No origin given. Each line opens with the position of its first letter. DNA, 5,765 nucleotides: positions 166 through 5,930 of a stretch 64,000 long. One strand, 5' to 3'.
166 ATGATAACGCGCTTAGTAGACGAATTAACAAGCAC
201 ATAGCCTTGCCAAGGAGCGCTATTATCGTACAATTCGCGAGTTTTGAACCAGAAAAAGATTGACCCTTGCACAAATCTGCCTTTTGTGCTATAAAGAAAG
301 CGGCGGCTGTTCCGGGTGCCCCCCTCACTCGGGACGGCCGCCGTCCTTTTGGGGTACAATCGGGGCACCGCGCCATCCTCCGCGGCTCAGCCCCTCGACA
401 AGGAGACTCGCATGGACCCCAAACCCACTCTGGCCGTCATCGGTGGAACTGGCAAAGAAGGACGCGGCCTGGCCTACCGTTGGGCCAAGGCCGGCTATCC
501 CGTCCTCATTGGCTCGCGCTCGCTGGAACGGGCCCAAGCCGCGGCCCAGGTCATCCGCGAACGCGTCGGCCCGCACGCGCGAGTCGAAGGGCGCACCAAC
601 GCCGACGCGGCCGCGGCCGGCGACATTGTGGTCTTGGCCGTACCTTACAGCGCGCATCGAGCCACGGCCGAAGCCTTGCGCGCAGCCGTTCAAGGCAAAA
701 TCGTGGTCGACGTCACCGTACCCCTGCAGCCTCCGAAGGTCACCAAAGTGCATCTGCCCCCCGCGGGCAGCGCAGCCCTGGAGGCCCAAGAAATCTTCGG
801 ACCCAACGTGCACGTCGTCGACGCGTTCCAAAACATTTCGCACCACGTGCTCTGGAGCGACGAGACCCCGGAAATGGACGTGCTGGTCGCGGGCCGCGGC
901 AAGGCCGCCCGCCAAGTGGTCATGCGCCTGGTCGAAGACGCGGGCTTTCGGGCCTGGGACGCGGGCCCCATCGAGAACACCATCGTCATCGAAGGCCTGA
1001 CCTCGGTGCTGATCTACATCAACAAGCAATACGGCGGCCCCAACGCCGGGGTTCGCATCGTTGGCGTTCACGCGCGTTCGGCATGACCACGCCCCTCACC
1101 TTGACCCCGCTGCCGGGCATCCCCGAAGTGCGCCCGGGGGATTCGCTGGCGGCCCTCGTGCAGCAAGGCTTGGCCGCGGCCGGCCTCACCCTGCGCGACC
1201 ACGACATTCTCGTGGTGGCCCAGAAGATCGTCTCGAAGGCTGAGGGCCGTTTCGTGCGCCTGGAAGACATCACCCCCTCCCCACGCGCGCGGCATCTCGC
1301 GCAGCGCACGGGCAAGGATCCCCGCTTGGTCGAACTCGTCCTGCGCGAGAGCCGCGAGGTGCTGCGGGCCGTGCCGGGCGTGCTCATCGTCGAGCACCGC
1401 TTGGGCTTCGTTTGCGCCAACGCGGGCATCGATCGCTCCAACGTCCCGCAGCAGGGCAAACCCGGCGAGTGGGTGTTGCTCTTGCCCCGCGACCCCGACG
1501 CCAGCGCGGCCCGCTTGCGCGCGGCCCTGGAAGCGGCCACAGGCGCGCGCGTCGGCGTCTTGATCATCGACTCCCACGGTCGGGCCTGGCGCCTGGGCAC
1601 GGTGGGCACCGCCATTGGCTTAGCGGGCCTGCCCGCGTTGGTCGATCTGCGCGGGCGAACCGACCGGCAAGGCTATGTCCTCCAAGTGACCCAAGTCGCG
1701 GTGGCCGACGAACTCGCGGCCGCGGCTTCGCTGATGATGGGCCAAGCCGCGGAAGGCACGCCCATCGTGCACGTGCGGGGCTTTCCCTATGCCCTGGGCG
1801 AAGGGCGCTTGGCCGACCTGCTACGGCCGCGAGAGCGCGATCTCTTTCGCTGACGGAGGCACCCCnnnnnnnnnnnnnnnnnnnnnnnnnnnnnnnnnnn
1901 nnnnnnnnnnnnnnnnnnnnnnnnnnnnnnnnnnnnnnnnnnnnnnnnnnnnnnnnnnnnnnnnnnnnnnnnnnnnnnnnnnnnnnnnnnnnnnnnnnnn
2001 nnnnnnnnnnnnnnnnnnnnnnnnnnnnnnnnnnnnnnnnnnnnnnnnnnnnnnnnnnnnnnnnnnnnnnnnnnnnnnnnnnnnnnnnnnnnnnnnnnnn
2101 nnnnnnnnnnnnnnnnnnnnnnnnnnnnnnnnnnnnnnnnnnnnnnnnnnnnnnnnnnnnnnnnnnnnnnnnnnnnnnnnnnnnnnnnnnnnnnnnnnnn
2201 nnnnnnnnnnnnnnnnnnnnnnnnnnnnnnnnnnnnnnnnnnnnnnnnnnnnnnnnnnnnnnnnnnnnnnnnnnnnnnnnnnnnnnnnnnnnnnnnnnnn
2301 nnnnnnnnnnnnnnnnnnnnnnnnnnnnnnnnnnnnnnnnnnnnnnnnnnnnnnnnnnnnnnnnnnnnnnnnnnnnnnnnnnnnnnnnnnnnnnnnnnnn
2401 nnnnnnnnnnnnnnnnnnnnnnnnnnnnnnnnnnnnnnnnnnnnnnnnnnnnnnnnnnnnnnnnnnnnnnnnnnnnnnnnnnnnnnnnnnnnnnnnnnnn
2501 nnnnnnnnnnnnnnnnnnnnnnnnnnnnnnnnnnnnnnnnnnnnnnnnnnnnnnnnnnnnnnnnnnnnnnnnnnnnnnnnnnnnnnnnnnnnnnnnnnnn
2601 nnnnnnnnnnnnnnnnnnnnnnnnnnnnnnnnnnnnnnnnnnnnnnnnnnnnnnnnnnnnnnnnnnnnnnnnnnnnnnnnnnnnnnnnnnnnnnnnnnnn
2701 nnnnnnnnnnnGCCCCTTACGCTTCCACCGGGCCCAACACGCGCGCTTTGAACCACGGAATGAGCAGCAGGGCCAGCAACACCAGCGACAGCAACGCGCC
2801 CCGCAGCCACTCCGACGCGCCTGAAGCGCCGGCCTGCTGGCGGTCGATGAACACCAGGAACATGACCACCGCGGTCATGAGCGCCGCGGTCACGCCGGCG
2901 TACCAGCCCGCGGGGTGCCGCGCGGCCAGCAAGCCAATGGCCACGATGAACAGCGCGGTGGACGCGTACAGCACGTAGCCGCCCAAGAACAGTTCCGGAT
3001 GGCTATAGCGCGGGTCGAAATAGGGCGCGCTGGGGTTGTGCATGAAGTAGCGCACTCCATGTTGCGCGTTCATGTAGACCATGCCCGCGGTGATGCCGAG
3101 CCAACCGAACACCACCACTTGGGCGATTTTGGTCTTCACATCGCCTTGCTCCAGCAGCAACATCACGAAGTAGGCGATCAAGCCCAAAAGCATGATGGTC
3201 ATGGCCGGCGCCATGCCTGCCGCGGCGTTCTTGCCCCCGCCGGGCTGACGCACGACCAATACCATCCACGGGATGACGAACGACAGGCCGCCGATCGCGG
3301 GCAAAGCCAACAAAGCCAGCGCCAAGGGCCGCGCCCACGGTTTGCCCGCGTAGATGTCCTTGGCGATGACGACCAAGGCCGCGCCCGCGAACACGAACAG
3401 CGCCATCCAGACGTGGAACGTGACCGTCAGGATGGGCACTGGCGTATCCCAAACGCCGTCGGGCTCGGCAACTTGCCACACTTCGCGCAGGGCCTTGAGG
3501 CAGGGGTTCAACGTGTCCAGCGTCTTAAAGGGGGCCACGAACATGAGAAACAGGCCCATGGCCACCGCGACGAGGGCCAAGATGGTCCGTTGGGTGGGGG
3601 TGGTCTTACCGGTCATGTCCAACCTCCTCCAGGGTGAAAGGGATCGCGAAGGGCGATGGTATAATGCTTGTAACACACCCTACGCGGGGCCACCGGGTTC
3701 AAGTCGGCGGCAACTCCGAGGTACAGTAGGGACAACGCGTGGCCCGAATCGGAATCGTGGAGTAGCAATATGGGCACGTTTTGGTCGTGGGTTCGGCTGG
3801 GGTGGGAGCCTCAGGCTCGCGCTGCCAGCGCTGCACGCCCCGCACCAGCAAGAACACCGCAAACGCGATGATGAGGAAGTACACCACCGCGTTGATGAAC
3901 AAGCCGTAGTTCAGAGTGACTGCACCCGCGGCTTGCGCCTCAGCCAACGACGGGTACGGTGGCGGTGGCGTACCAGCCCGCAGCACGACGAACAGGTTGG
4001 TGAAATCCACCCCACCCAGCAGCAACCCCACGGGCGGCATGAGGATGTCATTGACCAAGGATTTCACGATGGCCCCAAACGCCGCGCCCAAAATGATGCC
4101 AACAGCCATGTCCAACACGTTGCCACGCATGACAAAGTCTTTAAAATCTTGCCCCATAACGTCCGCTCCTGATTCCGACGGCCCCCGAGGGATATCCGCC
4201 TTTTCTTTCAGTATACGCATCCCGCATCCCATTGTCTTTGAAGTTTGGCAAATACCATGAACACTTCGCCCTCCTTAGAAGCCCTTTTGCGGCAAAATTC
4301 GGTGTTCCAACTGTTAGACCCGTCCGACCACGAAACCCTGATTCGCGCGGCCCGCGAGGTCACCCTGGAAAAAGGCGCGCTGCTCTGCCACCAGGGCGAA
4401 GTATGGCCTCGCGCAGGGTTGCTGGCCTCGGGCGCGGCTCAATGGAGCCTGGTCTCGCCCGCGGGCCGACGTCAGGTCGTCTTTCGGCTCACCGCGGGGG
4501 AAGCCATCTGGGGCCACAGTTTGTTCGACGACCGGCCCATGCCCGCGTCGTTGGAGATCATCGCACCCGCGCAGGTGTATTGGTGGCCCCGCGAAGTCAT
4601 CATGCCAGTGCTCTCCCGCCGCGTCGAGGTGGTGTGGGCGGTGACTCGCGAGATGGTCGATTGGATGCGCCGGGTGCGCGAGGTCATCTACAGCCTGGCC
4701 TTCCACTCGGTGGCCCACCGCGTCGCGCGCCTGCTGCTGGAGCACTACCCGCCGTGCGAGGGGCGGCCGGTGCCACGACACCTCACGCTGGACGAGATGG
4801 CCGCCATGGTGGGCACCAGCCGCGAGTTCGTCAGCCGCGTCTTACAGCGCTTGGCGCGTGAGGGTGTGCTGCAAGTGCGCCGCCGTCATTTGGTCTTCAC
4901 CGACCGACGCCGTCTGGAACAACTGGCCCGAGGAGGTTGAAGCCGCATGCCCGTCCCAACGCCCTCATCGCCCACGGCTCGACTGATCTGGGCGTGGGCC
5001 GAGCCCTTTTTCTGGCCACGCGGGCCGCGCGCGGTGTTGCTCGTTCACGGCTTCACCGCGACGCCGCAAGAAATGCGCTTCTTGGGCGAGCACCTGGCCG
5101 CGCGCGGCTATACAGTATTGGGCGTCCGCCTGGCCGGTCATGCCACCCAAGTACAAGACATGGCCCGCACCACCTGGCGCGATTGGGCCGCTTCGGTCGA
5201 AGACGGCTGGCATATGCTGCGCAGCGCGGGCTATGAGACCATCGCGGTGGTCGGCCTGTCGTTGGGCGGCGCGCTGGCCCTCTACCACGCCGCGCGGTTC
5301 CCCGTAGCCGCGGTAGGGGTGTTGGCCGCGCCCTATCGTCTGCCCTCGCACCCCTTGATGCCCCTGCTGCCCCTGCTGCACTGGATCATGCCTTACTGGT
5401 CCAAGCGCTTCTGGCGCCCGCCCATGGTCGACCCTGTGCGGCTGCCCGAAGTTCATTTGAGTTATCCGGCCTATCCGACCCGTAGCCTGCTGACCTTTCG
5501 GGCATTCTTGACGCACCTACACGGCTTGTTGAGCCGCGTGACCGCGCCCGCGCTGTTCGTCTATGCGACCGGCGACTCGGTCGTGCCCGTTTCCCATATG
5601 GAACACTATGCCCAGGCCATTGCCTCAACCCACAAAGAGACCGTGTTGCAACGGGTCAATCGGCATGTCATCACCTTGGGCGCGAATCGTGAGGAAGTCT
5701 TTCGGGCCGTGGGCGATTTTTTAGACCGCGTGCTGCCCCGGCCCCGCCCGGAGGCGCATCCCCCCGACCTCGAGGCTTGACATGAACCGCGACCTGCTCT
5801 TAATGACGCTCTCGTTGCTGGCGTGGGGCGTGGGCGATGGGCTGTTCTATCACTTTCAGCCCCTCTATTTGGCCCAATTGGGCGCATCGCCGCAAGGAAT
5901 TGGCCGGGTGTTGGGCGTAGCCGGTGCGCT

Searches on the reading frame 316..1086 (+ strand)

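Call 52: search_protein_families(library=pfam, proteins=[window:316-1086:+], max_evalue=0.00001)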
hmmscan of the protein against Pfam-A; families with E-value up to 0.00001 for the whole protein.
window:316-1086:+ (256 aa): 1 family
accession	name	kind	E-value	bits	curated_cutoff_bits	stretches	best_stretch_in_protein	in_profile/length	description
PF03807.23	F420_oxidored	-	1.8e-18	67.3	21.6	1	39-136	2-94/94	NADP oxidoreductase coenzyme F420-dependent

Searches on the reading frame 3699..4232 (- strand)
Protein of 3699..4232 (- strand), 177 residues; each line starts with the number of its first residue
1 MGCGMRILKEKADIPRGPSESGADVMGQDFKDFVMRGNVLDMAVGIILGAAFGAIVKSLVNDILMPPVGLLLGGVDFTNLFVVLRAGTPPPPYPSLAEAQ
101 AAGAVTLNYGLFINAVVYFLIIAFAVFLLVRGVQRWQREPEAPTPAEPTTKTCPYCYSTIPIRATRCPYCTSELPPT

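Call 52: search_protein_families(library=pfam, proteins=[window:3699-4232:-], max_evalue=0.00001)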
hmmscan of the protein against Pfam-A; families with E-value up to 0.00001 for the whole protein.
window:3699-4232:- (177 aa): 1 family
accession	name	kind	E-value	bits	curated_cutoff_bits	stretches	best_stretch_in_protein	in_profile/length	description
PF01741.23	MscL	-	7.5e-41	139.8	27.4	1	26-149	1-110/123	Large-conductance mechanosensitive channel, MscL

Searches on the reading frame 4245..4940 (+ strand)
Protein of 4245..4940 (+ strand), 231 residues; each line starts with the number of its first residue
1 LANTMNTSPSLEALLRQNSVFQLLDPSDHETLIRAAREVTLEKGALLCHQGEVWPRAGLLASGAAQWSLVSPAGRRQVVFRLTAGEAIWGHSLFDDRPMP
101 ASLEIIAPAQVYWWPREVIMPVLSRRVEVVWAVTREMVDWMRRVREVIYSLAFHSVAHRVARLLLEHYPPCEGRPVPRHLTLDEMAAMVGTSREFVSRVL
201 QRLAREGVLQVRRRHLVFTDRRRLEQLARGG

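Call 11: search_protein_families(library=ncbifam, proteins=[window:4245-4940:+])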
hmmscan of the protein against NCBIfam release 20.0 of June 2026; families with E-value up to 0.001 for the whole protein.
window:4245-4940:+ (231 aa): 7 families
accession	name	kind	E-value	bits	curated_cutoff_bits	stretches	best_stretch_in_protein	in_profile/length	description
NF008732.0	PRK11753.1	equivalog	1.7e-10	40.7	266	1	47-220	34-212/214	cAMP-activated global transcriptional regulator CRP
NF010499.0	PRK13918.1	equivalog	9e-09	35.1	274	1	127-229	95-202/205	CRP/FNR family transcriptional regulator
NF050806.1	TransRegFixKCaul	equivalog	1.7e-08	34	300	1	57-228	44-214/215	transcriptional regulator FixK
NF006901.0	PRK09392.1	equivalog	3.3e-07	29.9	211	1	16-229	10-222/236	transcriptional activator FtrB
NF053664.1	TransRegPtrACyano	equivalog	2e-05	24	300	1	130-221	96-193/196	Crp/Fnr family transcriptional regulator PtrA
NF045989.1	TransRegFnrLRhodb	equivalog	0.00032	20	300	0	176-226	182-233/245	transcriptional regulator FnrL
NF052518.1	TransRegLdrP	equivalog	0.00066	19.8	300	0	128-228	84-188/195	transcriptional regulator LdrP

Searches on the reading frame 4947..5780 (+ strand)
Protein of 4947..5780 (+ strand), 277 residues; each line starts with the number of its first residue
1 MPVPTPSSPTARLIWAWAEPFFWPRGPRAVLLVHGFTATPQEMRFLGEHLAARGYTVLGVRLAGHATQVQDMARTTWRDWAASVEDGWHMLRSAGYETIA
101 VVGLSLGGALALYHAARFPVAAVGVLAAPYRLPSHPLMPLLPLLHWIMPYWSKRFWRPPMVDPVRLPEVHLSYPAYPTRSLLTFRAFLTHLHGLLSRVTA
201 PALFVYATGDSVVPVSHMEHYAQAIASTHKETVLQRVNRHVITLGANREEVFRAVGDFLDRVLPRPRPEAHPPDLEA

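Call 52: search_protein_families(library=pfam, proteins=[window:4947-5780:+], max_evalue=0.00001)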
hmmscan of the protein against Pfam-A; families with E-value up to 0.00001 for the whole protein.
window:4947-5780:+ (277 aa): 4 families
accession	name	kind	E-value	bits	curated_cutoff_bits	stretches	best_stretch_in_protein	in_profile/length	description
PF12146.15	Hydrolase_4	-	4.9e-14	52.7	27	1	29-241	6-233/239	Serine aminopeptidase, S33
PF00561.26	Abhydrolase_1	-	1.9e-13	51.1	25.8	1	29-119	2-91/245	alpha/beta hydrolase fold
PF12697.13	Abhydrolase_6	-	9.9e-12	46.4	26.3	1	30-232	1-195/217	Alpha/beta hydrolase family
PF12740.14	PETase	-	3.9e-07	30.2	28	0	29-131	56-159/263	PET hydrolase-like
